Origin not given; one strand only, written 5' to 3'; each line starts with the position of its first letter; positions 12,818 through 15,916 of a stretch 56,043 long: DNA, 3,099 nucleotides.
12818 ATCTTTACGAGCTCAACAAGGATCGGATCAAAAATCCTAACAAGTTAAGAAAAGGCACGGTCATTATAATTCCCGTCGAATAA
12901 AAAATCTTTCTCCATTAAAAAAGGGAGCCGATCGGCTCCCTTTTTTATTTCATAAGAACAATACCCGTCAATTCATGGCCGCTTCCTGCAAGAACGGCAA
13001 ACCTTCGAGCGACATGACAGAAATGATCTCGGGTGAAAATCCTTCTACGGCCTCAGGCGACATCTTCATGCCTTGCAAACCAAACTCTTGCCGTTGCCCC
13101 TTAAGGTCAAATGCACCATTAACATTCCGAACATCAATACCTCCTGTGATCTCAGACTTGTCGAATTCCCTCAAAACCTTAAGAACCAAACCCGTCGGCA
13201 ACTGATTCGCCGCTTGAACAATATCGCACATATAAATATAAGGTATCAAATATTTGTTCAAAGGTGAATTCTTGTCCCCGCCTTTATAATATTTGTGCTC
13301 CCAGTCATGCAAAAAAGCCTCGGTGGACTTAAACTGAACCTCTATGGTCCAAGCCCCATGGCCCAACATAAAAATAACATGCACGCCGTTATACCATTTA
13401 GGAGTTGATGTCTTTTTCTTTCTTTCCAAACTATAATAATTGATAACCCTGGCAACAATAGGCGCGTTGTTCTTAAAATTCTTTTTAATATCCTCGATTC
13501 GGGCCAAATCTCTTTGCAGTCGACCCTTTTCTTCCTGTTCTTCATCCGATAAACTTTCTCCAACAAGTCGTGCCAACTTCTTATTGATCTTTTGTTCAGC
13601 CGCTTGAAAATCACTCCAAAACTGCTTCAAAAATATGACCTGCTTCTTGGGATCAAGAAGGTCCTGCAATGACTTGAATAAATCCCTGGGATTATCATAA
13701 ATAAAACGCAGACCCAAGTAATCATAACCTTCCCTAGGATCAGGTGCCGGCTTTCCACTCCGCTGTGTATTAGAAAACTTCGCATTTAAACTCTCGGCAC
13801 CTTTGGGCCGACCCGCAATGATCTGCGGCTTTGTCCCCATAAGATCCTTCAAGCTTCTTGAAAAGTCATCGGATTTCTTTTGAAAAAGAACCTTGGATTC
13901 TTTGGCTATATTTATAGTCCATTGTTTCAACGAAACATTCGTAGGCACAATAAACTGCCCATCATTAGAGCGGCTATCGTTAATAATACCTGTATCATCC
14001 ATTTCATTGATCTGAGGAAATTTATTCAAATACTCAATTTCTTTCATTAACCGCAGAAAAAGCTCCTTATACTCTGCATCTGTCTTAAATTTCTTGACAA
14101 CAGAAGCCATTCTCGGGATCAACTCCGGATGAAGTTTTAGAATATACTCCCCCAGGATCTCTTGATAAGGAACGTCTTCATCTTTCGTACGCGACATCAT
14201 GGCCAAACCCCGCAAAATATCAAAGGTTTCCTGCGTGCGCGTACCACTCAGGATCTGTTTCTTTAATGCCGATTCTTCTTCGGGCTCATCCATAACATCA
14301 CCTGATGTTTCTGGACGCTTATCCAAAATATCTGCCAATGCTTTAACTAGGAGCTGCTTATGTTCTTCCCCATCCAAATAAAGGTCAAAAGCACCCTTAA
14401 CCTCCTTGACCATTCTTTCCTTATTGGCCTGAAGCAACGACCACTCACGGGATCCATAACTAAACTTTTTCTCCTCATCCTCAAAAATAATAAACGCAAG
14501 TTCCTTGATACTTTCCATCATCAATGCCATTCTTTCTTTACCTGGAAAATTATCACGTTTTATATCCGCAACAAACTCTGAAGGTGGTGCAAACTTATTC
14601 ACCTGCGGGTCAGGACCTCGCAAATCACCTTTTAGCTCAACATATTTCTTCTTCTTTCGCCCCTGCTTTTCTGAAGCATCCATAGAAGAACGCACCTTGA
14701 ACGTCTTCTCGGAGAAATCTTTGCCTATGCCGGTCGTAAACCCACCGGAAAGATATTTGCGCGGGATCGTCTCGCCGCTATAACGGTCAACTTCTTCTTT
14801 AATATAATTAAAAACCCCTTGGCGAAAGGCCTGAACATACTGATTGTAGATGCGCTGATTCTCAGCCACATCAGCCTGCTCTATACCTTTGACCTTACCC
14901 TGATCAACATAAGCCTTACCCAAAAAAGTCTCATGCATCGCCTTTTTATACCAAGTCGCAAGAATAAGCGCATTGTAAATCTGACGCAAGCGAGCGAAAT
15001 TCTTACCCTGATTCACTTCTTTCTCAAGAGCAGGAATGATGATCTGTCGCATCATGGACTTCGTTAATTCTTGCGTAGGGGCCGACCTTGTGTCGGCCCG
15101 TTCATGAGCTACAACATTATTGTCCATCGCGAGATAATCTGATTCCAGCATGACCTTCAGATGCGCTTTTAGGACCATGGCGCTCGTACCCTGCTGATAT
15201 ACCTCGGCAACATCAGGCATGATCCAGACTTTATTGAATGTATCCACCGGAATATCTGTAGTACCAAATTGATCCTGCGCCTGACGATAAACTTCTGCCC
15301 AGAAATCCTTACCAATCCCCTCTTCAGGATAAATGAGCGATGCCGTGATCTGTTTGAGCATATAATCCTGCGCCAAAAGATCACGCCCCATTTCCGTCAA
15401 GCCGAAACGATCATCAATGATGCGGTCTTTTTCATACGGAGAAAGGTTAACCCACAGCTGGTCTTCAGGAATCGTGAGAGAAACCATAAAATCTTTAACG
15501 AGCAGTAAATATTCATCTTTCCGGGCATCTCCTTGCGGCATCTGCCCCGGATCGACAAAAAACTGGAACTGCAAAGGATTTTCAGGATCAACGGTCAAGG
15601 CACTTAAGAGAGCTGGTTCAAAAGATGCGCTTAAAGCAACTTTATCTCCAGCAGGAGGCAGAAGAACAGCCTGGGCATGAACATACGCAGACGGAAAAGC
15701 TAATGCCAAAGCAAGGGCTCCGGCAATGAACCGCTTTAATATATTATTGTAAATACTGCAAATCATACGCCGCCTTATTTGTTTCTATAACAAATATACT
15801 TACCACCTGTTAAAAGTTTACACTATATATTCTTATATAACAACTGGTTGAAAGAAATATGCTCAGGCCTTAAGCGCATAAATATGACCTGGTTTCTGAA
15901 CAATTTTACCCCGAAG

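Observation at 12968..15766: Sec-signal-peptide protein carrying a RelA/SpoT-type (alarmone-synthetase / toxSAS-like) pyrophosphokinase domain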

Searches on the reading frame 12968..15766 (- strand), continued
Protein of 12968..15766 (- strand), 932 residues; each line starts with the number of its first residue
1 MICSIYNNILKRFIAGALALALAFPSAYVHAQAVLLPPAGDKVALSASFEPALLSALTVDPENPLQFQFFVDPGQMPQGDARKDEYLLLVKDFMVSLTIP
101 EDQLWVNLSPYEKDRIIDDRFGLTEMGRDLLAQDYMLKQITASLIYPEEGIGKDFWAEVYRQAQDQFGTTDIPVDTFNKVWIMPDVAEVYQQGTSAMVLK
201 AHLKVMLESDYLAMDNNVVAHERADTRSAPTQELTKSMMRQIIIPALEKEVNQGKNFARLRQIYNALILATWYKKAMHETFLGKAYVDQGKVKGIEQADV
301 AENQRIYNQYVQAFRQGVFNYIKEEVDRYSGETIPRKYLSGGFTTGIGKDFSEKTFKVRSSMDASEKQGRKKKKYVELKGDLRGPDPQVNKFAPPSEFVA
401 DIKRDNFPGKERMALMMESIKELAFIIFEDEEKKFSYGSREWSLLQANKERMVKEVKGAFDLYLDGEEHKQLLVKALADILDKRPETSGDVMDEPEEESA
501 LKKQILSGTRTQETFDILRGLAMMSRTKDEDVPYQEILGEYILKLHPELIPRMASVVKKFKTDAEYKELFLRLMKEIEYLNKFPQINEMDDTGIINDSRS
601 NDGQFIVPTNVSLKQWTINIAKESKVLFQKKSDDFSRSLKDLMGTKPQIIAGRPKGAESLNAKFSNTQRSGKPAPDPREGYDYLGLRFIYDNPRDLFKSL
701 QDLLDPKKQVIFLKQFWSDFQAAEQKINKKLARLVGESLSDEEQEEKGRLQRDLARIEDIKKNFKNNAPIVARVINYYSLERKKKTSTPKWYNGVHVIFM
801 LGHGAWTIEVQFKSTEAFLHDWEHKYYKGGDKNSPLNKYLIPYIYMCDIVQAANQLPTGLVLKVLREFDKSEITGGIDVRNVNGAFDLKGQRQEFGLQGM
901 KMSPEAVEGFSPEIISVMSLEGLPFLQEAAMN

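Call 41: predict_structure(alignment_id=A5)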
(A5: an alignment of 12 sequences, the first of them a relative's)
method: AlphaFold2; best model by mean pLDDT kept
length: 932 residues; sequences in the alignment: 12
mean_pLDDT: 63.3   pTM: 0.49
mean pLDDT of the five models: 63.3, 62.2, 59.7, 59.3, 55.2
residues with pLDDT >= 90: 22; 70-90: 432; 50-70: 207; < 50: 271
segments of 3 or more residues with pLDDT < 50: 1-3, 21-36, 106-120, 147-149, 174-176, 215-230, 278-300, 302-322, 331-406, 485-495, 667-669, 707-713, 870-932
pLDDT, mean of each block of 10 residues (from residue 1): 56 63 35 42 69 73 61 66 72 66 47 38 62 72 58 58 59 53 69 68 72 45 40 62 77 83 82 60 32 36 45 38 50 42 39 28 28 26 27 28 46 84 86 66 84 91 84 84 50 53 82 88 76 82 83 86 88 81 64 80 81 85 84 81 77 80 61 65 85 77 59 58 81 75 83 80 66 77 57 84 84 80 66 77 90 83 76 32 33 28 30 26 32 28
secondary structure, 60 per line:
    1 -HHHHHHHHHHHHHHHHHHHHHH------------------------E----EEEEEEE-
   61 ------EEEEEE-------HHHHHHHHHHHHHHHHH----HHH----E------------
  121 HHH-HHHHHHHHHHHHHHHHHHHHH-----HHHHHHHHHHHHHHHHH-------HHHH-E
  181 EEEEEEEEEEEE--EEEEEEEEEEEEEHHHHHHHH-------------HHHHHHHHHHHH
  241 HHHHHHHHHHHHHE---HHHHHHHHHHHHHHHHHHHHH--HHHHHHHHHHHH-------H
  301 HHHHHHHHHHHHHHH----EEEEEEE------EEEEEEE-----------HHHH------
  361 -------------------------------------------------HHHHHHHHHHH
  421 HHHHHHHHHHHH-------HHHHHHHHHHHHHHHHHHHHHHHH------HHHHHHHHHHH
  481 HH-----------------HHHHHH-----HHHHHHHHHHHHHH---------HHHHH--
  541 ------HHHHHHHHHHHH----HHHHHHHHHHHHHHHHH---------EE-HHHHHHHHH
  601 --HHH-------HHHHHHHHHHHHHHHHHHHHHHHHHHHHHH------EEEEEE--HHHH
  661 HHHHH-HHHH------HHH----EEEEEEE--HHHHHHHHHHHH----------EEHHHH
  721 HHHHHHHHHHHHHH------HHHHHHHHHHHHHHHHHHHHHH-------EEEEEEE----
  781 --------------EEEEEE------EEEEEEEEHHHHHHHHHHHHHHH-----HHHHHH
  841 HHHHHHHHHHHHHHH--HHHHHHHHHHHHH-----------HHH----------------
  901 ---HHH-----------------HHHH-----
elements in order (helices of 4 or more, strands of 3 or more residues): H2-23 E53-59 E67-72 H80-96 H125-145 H151-167 H175-178 E180-192 E195-207 H208-215 H229-253 H258-278 H281-292 H300-315 E320-326 E333-339 H351-354 H410-432 H440-463 H470-482 H500-505 H511-524 H534-538 H547-558 H563-579 H592-600 H613-642 E649-654 H657-665 H667-670 E684-690 H693-704 H717-734 H741-762 E770-776 E795-800 E807-814 H815-829 H835-855 H858-870 H924-927

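Call 43: find_encoding_contigs(protein=P0001, flank=1000, max_places=3)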
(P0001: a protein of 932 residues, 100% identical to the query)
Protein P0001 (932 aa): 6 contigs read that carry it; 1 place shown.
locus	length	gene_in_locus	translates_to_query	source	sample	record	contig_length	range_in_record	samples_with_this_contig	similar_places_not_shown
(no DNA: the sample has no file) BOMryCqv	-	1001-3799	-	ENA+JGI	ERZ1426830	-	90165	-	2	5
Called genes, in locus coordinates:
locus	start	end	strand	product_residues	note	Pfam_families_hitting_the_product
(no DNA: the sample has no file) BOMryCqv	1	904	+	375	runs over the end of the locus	PF02481:DNA_processg_A, PF17782:WHD_DprA (weak)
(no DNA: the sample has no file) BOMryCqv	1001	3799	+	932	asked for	-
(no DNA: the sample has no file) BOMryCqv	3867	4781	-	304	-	PF00691:OmpA, PF01476:LysM (weak)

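Call 45: fold_search(model_id=the predicted structure, library=pdb)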
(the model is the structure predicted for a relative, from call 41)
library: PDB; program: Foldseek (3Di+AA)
matches with E <= 10: 56; with E <= 0.001: 0
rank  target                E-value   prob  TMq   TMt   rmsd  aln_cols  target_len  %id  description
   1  6fgj_A                1.0e-03  1.00  0.14  0.57   8.2       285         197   12  Crystal structure of the small alarmone synthethase 2 from Staphylococcus aureus (released 2018-02-07)
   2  6ewz_B                1.2e-03  1.00  0.13  0.48   9.2       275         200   13  Crystal structure of RelP (SAS2) from Staphylococcus aureus bound to AMPCPP and GTP in the pre-catalytic state (released 2018-01-24)
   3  6ex0_A                1.6e-03  1.00  0.14  0.51   8.2       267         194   10  Crystal structure of RelP (SAS2) from Staphylococcus aureus bound to pppGpp in the post-catalytic state (released 2018-01-24)
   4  6fgj_B                1.7e-03  1.00  0.13  0.49   9.3       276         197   12  Crystal structure of the small alarmone synthethase 2 from Staphylococcus aureus (released 2018-02-07)
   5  6ewz_A                2.0e-03  1.00  0.13  0.48  10.5       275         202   13  Crystal structure of RelP (SAS2) from Staphylococcus aureus bound to AMPCPP and GTP in the pre-catalytic state (released 2018-01-24)
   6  5ded_H                2.9e-03  1.00  0.11  0.45  12.4       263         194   12  Crystal structure of the small alarmone synthethase 1 from Bacillus subtilis bound to its product pppGpp (released 2015-10-28)
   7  6ex0_B                3.4e-03  1.00  0.13  0.49   8.5       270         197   11  Crystal structure of RelP (SAS2) from Staphylococcus aureus bound to pppGpp in the post-catalytic state (released 2018-01-24)
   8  6fgx_A                4.4e-03  1.00  0.13  0.49  10.5       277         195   11  Crystal structure of the small alarmone synthethase 2 from Staphylococcus aureus bound to AMPCPP (released 2018-02-07)
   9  5ded_G                7.8e-03  1.00  0.12  0.47  11.8       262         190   12  Crystal structure of the small alarmone synthethase 1 from Bacillus subtilis bound to its product pppGpp (released 2015-10-28)
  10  5ded_B                9.3e-03  1.00  0.12  0.47  11.2       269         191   11  Crystal structure of the small alarmone synthethase 1 from Bacillus subtilis bound to its product pppGpp (released 2015-10-28)
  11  3l9d_B                1.1e-02  1.00  0.12  0.47  10.3       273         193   13  The Crystal Structure of smu.1046c from Streptococcus mutans UA159 (released 2011-01-12)
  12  6fgx_B                1.2e-02  1.00  0.13  0.50   9.1       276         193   11  Crystal structure of the small alarmone synthethase 2 from Staphylococcus aureus bound to AMPCPP (released 2018-02-07)
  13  5ded_A                1.4e-02  1.00  0.13  0.52  11.1       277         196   11  Crystal structure of the small alarmone synthethase 1 from Bacillus subtilis bound to its product pppGpp (released 2015-10-28)
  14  5ded_D                1.6e-02  1.00  0.12  0.49  11.1       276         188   11  Crystal structure of the small alarmone synthethase 1 from Bacillus subtilis bound to its product pppGpp (released 2015-10-28)
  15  7ztb_A                1.7e-02  1.00  0.15  0.36   9.0       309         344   12  Structure of the Salmonella tRNA pyrophosphokinase CapRel (released 2022-11-23)
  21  8vx3_B                1.5e-01  0.95  0.13  0.44   7.9       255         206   11  Structure of an exported small alarmone synthetase from Streptomyces albidoflavus (released 2025-02-05)
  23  8vx3_A                1.8e-01  0.90  0.12  0.40   7.5       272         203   11  Structure of an exported small alarmone synthetase from Streptomyces albidoflavus (released 2025-02-05)
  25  8vx3_C                2.1e-01  0.95  0.13  0.47   7.5       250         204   12  Structure of an exported small alarmone synthetase from Streptomyces albidoflavus (released 2025-02-05)
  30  8vx3_D                1.2e+00  0.66  0.11  0.44   8.6       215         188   10  Structure of an exported small alarmone synthetase from Streptomyces albidoflavus (released 2025-02-05)
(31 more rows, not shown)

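Call 77: search_protein_families(library=padloc, alignment_id=A1, max_evalue=0.01)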
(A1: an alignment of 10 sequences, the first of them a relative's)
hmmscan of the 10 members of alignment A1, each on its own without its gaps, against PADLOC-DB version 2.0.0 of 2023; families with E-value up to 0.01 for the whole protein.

A. member 1, P0001 (932 aa): 1 family
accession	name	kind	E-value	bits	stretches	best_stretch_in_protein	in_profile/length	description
PDLC01930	CARF7--CARF_DUF2103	-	0.0046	14.3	1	711-816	239-335/353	-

B. families by the number of members that match (of 10 scanned): 2 families
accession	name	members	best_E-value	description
PDLC04999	PDC-S33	1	2e-06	-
PDLC01930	CARF7--CARF_DUF2103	1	0.0046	-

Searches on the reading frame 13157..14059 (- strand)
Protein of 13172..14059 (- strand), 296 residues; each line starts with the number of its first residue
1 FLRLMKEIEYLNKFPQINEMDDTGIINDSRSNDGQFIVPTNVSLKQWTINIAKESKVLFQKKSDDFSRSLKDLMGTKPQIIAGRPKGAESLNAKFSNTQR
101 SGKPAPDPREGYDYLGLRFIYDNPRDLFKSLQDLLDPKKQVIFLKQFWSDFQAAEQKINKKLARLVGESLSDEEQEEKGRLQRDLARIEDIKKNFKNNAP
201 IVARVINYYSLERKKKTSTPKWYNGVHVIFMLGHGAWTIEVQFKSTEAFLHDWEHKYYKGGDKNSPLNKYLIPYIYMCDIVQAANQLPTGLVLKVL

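Call 17: find_homologous_proteins(query=window:13172-14059:-, max_evalue=0.001)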
Query window:13172-14059:-: 508 candidates shared short words with the query, none scored E <= 0.001.

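Call 54: search_solved_structures(query=A7, max_evalue=1, show_alignments=2)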
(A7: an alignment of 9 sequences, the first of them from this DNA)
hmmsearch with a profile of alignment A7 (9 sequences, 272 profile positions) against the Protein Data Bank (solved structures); distinct sequences matched with E-value up to 1: 28.
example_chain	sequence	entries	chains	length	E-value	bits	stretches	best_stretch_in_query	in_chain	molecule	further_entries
6fgk_A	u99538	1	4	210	1e-08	38.2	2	158-236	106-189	GTP pyrophosphokinase YwaC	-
5dec_A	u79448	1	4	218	6.6e-07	32.3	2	160-225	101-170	GTP pyrophosphokinase YjbM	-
5ded_D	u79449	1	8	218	7.4e-07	32.1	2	160-225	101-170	GTP pyrophosphokinase YjbM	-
5f2v_V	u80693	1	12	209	8.2e-07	32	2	160-225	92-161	GTP pyrophosphokinase YjbM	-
6fgj_A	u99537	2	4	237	1.3e-06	31.3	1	166-235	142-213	GTP pyrophosphokinase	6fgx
6ewz_A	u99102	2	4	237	1.4e-06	31.2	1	166-236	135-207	GTP pyrophosphokinase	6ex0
2be3_A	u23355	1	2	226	3.8e-06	29.8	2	179-233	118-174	GTP pyrophosphokinase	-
3l9d_A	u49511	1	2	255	7.9e-06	28.8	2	53-122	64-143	Putative GTP pyrophosphokinase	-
5iqr_8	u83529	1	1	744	5e-05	26.1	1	48-109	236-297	GTP pyrophosphokinase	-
5kps_A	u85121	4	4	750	5.2e-05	26.1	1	48-109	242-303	GTP pyrophosphokinase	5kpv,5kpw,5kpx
5l3p_z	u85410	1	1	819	6.3e-05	25.8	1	48-109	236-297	GTP pyrophosphokinase,GTP pyrophosphokinase,GTP pyrophosphokinase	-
8acu_A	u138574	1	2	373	6.7e-05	25.7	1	50-101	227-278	GTP pyrophosphokinase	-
7ohg_A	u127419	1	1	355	6.7e-05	25.7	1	23-96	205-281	Guanosine-3',5'-bis(Diphosphate) 3'-pyrophosphohydrolase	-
6s2t_A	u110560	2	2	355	6.7e-05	25.7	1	23-96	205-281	(P)ppGpp synthetase I, SpoT/RelA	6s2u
6s2v_A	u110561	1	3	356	6.8e-05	25.7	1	23-96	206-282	(P)ppGpp synthetase I, SpoT/RelA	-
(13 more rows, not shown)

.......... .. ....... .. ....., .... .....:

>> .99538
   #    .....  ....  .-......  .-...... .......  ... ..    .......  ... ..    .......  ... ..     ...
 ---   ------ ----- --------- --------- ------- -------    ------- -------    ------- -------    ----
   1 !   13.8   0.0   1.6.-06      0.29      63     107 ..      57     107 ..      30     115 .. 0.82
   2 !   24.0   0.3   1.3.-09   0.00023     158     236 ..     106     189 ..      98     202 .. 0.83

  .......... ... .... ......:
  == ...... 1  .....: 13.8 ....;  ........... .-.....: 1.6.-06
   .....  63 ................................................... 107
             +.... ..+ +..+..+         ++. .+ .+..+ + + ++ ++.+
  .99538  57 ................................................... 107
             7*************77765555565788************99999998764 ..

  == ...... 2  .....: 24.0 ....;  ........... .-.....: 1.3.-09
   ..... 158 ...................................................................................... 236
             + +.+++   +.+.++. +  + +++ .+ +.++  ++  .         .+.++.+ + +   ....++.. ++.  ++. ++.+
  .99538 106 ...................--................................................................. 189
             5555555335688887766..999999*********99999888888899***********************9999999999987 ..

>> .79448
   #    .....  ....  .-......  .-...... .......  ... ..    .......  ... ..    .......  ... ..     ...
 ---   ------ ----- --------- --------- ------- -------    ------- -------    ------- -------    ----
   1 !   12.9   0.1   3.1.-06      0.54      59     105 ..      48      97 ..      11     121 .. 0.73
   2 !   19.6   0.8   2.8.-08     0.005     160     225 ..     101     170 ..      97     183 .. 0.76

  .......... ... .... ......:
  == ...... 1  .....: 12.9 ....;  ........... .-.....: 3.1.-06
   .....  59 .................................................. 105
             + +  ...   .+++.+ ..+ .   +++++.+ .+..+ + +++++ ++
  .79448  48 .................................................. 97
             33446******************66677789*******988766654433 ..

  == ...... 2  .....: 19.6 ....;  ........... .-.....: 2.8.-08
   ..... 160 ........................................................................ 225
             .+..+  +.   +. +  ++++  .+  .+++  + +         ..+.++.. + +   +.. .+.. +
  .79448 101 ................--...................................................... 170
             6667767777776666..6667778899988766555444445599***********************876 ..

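Call 59: search_protein_representatives(alignment_id=A7)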
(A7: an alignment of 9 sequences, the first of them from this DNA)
Query: 9 sequences, 272 profile positions. Proteins with E-value up to 0.001 (for the whole library): 849; up to 1e-10: 35; up to 1e-30: 10. The best 150 are listed.
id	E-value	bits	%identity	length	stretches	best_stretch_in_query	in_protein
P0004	1.1e-99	349.7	-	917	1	1-272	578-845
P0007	2.2e-93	329.1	-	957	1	1-271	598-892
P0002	2.0e-89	316.1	-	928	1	1-272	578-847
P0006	5.1e-79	281.9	-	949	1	1-268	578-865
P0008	5.6e-78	278.5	-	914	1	3-272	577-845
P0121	3.6e-73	262.8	-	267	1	69-264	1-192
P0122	5.1e-63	229.5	-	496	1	1-267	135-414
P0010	5.0e-55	203.3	-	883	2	147-271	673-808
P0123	8.8e-54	199.2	-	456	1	15-261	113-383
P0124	8.9e-36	140.1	-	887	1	2-255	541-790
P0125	4.0e-21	92.1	-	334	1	18-267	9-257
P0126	1.0e-20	90.8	-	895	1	24-265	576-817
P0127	2.0e-20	89.8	-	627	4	14-116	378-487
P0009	3.1e-20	89.2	-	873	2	116-264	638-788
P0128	4.1e-20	88.8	-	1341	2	167-253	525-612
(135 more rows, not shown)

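Call 85: find_homologous_proteins(query=A7, max_evalue=0.001)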
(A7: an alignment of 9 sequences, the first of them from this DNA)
Query A7 (9 sequences): 4903 candidates shared short words with the query, none scored E <= 0.001.
